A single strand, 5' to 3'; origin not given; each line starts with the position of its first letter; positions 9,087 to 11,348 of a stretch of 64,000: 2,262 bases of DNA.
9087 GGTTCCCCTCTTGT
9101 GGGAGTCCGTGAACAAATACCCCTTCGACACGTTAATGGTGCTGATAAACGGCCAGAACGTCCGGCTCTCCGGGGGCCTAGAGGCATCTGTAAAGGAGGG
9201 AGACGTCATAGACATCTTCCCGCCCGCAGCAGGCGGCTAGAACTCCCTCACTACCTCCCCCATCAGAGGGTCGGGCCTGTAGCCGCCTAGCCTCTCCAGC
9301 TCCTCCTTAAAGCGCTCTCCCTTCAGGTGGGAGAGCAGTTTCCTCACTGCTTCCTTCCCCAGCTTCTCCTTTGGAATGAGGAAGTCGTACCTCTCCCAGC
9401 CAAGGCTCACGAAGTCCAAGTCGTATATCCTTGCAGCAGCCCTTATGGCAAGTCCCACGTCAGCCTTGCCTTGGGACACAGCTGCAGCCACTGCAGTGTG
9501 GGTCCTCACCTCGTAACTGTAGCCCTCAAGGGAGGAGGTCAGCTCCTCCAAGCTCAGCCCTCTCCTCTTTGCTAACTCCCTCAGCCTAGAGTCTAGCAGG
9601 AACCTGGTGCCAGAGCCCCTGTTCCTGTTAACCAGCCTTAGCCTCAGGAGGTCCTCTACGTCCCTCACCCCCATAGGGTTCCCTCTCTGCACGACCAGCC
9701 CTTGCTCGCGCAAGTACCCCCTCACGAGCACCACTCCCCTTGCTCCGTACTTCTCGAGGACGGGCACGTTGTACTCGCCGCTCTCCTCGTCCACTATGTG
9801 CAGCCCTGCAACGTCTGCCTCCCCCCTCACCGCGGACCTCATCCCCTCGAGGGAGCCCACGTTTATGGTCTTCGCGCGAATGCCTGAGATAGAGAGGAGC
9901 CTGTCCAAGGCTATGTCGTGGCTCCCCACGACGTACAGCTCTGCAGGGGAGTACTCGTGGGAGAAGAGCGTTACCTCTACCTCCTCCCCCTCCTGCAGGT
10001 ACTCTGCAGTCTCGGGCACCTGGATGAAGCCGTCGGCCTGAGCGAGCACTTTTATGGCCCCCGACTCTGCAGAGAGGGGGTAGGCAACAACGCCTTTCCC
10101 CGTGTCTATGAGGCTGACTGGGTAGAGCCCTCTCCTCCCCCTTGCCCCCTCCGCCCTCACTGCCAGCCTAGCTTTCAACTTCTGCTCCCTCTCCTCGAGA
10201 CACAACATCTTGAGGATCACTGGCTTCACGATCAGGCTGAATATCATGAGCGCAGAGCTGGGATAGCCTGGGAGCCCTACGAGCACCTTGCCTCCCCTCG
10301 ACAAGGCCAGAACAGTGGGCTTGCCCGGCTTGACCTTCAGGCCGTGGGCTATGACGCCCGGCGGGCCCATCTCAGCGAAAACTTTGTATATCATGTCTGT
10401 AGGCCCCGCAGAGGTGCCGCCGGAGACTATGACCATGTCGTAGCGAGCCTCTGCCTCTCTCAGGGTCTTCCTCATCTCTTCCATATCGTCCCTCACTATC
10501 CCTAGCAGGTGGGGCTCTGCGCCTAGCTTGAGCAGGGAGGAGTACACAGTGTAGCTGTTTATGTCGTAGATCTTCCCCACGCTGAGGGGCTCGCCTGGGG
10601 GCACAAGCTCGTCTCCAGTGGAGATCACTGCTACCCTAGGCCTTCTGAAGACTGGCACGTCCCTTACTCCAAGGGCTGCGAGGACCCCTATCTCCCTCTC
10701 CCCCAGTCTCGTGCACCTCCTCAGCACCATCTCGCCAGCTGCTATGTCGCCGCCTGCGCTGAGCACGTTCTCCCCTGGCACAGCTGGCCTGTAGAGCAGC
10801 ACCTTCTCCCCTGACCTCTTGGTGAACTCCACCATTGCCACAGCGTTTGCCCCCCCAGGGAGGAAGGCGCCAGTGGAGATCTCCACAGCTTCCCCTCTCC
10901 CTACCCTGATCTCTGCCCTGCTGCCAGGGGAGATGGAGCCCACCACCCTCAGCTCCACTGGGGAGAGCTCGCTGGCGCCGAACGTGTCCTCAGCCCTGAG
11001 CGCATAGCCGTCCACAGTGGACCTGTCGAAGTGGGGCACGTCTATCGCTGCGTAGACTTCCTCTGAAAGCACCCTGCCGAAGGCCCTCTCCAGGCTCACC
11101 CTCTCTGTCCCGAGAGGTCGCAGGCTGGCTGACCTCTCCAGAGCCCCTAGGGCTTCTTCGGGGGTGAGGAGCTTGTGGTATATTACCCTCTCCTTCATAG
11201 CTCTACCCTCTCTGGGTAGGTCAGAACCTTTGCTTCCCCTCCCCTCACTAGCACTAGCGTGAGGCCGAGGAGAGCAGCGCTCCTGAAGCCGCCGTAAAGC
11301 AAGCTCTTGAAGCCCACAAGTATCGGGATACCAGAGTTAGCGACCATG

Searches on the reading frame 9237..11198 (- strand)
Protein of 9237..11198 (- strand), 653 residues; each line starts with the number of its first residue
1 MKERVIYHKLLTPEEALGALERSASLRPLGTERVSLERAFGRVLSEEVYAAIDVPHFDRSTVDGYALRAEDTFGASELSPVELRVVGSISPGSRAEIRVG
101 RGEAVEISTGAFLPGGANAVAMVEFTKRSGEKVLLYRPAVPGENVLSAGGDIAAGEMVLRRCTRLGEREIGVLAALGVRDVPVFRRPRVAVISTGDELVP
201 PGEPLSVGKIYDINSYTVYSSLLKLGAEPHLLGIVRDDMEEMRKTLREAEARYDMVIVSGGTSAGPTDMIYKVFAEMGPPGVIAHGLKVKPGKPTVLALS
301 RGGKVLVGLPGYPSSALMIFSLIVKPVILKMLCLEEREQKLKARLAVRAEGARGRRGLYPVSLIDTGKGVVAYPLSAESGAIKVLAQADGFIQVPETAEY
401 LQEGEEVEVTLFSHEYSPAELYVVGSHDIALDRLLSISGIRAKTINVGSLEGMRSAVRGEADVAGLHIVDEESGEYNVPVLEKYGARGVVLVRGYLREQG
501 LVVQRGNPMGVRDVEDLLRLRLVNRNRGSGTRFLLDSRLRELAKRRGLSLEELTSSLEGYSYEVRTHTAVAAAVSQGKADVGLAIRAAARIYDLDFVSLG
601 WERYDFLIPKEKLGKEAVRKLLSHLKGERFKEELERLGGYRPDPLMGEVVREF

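Call 12: search_protein_families(library=pfam, proteins=[window:9237-11198:-], max_evalue=0.00001)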
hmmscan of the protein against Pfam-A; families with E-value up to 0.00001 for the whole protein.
window:9237-11198:- (653 aa): 4 families
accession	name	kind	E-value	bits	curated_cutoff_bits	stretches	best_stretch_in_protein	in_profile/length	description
PF12727.12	PBP_like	-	5.9e-63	212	27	1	438-625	9-192/193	PBP superfamily domain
PF03453.22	MoeA_N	-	4.4e-43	147.2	30.8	1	12-177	2-160/160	MoeA N-terminal region (domain I and II)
PF00994.29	MoCF_biosynth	-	5.2e-30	104.5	26.6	1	190-329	1-143/144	Probable molybdopterin binding domain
PF03454.20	MoeA_C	-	1.8e-16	60.6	22.1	1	342-412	1-72/72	MoeA C-terminal region (domain IV)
